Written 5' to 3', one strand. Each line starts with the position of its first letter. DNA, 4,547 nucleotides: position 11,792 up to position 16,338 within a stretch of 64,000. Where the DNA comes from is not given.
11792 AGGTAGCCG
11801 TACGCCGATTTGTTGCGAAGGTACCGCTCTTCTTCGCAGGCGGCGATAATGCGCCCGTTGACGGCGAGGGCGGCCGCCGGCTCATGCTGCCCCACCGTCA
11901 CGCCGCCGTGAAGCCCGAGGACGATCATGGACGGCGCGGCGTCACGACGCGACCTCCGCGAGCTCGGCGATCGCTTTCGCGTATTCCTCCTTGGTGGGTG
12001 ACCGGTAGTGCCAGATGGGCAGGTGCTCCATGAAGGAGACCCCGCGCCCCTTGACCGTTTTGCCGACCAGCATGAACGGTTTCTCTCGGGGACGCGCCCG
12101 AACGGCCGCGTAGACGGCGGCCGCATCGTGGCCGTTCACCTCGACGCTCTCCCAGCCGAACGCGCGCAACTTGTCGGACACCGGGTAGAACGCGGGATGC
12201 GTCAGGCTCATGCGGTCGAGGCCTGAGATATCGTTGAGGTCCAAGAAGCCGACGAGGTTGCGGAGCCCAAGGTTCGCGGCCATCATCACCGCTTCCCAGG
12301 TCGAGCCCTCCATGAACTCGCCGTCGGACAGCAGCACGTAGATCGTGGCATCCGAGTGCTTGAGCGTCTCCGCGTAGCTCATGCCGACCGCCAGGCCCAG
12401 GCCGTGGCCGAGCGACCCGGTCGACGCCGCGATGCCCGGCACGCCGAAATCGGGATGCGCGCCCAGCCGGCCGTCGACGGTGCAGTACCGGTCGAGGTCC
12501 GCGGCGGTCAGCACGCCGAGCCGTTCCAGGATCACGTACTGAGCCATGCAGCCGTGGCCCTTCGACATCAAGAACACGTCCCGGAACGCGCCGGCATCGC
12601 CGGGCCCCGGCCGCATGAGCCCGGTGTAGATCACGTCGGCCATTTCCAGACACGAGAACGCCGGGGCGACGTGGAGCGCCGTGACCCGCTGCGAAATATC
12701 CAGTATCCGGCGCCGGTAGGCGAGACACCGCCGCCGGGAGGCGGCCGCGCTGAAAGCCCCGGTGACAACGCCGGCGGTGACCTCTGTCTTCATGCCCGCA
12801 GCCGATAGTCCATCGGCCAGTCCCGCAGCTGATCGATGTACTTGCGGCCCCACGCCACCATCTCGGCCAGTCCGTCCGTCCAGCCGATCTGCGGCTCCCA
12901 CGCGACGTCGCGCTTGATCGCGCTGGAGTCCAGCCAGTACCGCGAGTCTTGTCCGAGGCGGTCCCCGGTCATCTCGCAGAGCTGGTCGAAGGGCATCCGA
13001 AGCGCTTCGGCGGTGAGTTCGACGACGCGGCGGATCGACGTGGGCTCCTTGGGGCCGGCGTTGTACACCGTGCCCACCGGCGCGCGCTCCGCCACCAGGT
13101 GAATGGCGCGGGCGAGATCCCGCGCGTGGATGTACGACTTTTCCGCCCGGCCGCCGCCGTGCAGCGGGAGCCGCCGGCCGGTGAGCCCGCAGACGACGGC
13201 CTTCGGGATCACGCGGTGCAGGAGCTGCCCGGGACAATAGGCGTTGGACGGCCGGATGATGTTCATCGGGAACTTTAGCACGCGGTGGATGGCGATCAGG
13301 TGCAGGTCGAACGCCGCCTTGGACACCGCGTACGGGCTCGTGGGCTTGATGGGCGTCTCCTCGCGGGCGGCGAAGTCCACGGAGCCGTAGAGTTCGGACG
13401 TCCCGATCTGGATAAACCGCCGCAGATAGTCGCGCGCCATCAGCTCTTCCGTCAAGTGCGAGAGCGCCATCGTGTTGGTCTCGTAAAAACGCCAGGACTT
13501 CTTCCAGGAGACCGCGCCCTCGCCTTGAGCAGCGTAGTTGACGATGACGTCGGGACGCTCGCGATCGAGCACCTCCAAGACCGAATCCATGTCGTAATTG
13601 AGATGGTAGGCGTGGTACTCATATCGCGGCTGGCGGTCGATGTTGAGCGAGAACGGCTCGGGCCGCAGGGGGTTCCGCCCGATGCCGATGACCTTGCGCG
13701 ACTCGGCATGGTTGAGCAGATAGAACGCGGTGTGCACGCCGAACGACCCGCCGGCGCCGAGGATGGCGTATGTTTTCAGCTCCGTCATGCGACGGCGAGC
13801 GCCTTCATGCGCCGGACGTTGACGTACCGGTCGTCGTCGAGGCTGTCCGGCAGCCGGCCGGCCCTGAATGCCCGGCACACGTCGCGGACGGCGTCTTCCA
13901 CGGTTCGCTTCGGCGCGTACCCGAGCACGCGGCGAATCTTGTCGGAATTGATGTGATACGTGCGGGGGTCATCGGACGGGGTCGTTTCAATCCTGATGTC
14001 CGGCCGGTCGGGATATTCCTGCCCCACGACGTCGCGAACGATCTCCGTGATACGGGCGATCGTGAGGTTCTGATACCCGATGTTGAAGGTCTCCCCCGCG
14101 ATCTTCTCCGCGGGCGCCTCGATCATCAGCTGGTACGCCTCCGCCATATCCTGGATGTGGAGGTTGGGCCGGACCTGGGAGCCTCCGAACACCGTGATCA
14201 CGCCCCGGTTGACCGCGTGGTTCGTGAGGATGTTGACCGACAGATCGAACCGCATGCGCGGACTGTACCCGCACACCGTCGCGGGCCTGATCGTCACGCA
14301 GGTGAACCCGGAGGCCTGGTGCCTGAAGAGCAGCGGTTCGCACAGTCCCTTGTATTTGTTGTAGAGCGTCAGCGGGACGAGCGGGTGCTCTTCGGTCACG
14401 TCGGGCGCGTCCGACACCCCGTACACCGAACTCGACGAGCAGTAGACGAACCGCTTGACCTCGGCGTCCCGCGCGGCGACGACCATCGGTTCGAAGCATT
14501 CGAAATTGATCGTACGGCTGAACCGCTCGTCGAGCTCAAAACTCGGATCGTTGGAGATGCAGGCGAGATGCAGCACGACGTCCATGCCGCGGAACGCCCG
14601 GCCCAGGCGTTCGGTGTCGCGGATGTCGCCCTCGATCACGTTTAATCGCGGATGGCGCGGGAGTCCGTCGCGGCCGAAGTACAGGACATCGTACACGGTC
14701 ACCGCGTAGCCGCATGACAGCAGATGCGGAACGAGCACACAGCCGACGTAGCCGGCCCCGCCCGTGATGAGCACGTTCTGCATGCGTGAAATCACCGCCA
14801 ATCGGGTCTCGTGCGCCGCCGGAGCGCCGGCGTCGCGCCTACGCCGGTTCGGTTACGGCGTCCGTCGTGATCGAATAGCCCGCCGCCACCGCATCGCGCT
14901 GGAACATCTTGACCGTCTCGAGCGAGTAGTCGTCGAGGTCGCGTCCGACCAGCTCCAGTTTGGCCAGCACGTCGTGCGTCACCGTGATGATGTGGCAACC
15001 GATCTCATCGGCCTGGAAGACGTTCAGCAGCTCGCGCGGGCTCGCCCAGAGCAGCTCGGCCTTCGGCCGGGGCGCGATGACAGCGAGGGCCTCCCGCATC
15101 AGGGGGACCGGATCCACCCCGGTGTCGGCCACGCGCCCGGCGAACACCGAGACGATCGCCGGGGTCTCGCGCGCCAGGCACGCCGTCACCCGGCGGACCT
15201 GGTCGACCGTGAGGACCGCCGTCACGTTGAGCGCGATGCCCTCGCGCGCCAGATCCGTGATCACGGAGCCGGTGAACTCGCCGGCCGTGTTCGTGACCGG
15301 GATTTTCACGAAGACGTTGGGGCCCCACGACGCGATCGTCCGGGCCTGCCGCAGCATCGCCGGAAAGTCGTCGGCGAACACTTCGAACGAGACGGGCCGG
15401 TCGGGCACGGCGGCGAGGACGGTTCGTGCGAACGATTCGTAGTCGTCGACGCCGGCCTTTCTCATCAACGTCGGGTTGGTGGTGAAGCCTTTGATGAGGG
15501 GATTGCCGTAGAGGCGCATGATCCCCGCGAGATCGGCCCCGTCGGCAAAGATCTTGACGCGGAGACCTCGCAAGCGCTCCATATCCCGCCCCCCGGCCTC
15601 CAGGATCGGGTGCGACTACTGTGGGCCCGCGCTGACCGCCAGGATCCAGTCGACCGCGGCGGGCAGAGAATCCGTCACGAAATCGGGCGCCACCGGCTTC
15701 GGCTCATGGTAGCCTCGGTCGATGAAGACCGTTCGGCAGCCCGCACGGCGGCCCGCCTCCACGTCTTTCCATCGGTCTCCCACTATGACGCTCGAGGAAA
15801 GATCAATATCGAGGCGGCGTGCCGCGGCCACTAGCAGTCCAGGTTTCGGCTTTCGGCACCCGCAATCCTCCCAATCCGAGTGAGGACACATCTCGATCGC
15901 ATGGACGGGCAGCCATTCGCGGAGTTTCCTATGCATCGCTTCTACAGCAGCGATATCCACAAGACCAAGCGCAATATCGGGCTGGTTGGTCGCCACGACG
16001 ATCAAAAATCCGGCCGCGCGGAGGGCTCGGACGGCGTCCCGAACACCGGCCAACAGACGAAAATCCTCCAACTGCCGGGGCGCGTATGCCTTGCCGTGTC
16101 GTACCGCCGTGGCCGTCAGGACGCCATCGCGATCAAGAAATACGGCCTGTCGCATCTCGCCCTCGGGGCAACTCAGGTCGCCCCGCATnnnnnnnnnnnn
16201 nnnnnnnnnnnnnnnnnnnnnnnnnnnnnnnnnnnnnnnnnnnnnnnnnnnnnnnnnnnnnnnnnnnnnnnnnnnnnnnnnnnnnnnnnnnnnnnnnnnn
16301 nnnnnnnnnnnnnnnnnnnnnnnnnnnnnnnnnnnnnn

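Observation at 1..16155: A 16-gene, single-strand operon that looks built to make a heavily decorated higher-carbon (C7/C8) nucleotide sugar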

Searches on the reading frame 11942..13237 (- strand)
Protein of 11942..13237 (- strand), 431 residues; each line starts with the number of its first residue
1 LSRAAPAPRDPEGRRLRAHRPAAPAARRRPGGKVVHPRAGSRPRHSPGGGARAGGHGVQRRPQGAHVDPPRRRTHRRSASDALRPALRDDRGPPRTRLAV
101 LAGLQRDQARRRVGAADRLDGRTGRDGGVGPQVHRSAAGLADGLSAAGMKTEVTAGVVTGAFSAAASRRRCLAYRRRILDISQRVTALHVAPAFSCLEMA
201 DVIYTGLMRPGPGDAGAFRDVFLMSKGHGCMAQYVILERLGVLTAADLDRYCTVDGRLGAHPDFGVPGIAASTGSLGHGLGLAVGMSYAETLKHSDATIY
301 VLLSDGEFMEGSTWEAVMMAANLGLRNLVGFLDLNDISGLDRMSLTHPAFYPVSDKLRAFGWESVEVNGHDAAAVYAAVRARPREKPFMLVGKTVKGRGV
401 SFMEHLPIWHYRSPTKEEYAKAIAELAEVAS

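Call 6: search_protein_families(library=pfam, proteins=[window:11942-13237:-])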
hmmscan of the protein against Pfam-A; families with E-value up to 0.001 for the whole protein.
window:11942-13237:- (431 aa): 2 families
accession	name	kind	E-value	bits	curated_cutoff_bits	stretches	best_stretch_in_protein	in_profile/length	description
PF00456.26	Transketolase_N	-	1.4e-31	110.2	22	1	176-400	11-249/334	Transketolase, thiamine diphosphate binding domain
PF00676.26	E1_dh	-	0.00076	19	22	0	274-381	101-206/300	Dehydrogenase E1 component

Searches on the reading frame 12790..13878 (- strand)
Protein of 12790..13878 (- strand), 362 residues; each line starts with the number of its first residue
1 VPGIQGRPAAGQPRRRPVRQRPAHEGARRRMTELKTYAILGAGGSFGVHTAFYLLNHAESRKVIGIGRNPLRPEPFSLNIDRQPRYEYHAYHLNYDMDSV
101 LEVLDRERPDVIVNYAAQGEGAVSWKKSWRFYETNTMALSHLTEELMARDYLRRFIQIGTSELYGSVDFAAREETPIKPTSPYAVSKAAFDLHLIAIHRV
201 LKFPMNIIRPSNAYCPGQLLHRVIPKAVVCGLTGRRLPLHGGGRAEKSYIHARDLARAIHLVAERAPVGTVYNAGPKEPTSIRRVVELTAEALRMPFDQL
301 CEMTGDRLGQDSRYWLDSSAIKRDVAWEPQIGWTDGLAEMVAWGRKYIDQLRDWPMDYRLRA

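Call 6: search_protein_families(library=pfam, proteins=[window:12790-13878:-])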
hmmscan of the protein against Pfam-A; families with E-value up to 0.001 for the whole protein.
window:12790-13878:- (362 aa): 2 families
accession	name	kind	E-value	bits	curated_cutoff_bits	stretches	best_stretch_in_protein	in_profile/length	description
PF16363.11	GDP_Man_Dehyd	-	4e-37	128.8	27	1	39-340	2-332/332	GDP-mannose 4,6 dehydratase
PF01370.27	Epimerase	-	1.5e-36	126.5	20.9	1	39-275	3-240/240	NAD dependent epimerase/dehydratase family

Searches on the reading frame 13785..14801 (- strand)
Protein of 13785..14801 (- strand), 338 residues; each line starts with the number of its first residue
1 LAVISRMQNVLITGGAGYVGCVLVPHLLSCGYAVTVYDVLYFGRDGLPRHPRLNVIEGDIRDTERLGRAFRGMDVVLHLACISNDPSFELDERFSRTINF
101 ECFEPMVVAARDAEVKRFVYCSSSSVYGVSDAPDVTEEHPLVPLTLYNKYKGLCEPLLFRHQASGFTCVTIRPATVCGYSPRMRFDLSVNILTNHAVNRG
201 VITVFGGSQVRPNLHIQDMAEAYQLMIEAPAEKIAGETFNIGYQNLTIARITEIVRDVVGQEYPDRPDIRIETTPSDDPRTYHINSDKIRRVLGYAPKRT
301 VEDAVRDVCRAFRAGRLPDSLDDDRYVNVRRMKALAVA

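Call 6: search_protein_families(library=pfam, proteins=[window:13785-14801:-])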
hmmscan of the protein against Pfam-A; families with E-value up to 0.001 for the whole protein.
window:13785-14801:- (338 aa): 8 families
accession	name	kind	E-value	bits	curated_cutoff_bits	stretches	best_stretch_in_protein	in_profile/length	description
PF01370.27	Epimerase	-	3.9e-37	128.4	20.9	1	10-242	1-240/240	NAD dependent epimerase/dehydratase family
PF16363.11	GDP_Man_Dehyd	-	3.5e-26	92.9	27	1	11-307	1-331/332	GDP-mannose 4,6 dehydratase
PF01073.25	3Beta_HSD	-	1.9e-18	66.9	22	1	11-193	1-198/280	3-beta hydroxysteroid dehydrogenase/isomerase family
PF13460.12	NAD_binding_10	-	1.2e-10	42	27.2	1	14-173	1-143/184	NAD(P)H-binding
PF04321.23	RmlD_sub_bind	-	1.9e-09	37.4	27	1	9-239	2-210/287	RmlD substrate binding domain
PF02719.21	Polysacc_synt_2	-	7.9e-07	29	20.2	1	10-123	1-128/293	Polysaccharide biosynthesis protein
PF07993.18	NAD_binding_4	-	6.6e-05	22.6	20.1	0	12-37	1-27/258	Male sterility protein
PF05368.20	NmrA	-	0.0001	22.5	27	0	8-123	3-107/298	NmrA-like family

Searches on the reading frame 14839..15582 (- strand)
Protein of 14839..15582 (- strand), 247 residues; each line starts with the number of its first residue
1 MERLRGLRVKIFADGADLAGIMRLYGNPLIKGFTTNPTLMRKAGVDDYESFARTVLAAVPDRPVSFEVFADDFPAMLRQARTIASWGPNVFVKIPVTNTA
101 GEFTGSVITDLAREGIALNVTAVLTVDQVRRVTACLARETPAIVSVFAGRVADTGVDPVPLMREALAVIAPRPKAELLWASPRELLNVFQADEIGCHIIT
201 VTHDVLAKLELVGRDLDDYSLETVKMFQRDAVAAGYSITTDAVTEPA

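Call 6: search_protein_families(library=pfam, proteins=[window:14839-15582:-])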
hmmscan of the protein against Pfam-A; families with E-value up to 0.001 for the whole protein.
window:14839-15582:- (247 aa): 1 family
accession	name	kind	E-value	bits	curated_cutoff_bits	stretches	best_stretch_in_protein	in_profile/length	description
PF00923.25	TAL_FSA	-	1e-39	137.1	27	1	11-232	1-279/285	Transaldolase/Fructose-6-phosphate aldolase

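Call 9: find_encoding_contigs(protein=window:14839-15582:-, flank=10000, max_places=6)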
Protein window:14839-15582:- (247 aa): no gene with exactly this product is on record in the collection.

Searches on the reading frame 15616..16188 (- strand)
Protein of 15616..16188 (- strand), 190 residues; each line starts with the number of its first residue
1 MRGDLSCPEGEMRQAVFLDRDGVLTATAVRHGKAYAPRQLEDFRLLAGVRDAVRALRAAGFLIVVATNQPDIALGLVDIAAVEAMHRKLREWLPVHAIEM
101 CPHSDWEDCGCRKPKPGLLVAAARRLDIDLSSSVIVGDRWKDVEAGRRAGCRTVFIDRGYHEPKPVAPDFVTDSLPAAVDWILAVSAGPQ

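Call 6: search_protein_families(library=pfam, proteins=[window:15616-16188:-])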
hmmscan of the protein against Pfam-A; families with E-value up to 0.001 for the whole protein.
window:15616-16188:- (190 aa): 5 families
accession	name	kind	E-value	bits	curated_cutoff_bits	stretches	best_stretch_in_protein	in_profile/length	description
PF13242.12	Hydrolase_like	-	1.4e-16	60.6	22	1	111-177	2-74/75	HAD-hyrolase-like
PF00702.32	Hydrolase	-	7.5e-13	49.7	26.4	1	44-150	98-191/191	haloacid dehalogenase-like hydrolase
PF13419.12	HAD_2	-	2.2e-08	34.8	23.8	1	107-155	129-177/178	Haloacid dehalogenase-like hydrolase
PF08645.17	PNK3P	-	3.1e-05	24.2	22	1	19-139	6-126/161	Polynucleotide kinase 3 phosphatase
PF12710.13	HAD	-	7.6e-05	23.7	27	1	30-146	72-188/189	haloacid dehalogenase-like hydrolase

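Call 14: search_protein_families(library=ncbifam, max_evalue=0.00001, proteins=[window:15616-16188:-])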
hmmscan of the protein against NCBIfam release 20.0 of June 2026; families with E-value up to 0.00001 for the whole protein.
window:15616-16188:- (190 aa): 21 families
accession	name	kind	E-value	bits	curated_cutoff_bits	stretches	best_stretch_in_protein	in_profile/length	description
TIGR01656.1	Histidinol-ppas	subfamily_domain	1.2e-37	129.2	84.15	1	14-156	1-146/149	histidinol-phosphate phosphatase domain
NF006506.0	PRK08942.1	equivalog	4.4e-36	124.1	178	1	12-161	2-152/182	D-glycero-beta-D-manno-heptose 1,7-bisphosphate 7-phosphatase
NF005264.0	PRK06769.1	equivalog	1.5e-30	106.3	217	1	12-184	3-173/175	HAD-IIIA family hydrolase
TIGR01662.1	HAD-SF-IIIA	subfamily_domain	1.2e-25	90.2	44.6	1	15-158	2-140/141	HAD-IIIA family hydrolase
TIGR00213.1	GmhB_yaeD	subfamily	1.9e-23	83.1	149.6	1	14-153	2-146/176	D-glycero-beta-D-manno-heptose 1,7-bisphosphate 7-phosphatase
NF050049.1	HBPPhtaseGmhB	domain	3.1e-22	79.2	250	1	13-156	3-143/171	D-glycero-alpha-D-manno-heptose-1,7-bisphosphate 7-phosphatase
NF003937.0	PRK05446.1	equivalog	5.8e-15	55.1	443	1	12-166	2-158/355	bifunctional histidinol-phosphatase/imidazoleglycerol-phosphate dehydratase HisB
TIGR01449.2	PGP_bact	equivalog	1.5e-14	54.1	180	1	111-167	139-195/213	phosphoglycolate phosphatase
NF009695.0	PRK13222.1-2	equivalog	3.6e-14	52.8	225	1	112-182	149-222/226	phosphoglycolate phosphatase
TIGR01261.1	hisB_Nterm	equivalog_domain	9.6e-13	47.9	140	1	14-153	2-143/161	histidinol-phosphatase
NF009696.0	PRK13222.1-3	equivalog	1.1e-10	41.6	359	1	95-166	129-196/223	N-acetylmuramic acid 6-phosphate phosphatase MupP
TIGR02253.1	CTE7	subfamily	1.2e-08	35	169.75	1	107-174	144-216/221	TIGR02253 family HAD-type hydrolase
NF009804.0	PRK13288.1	equivalog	2.3e-07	30.5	218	1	107-175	132-203/215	pyrophosphatase PpaX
NF009694.0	PRK13222.1-1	equivalog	2.3e-07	30.4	415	1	44-174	111-231/252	phosphoglycolate phosphatase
NF009698.0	PRK13223.1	equivalog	8e-07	28.5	466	1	44-175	101-222/272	phosphoglycolate phosphatase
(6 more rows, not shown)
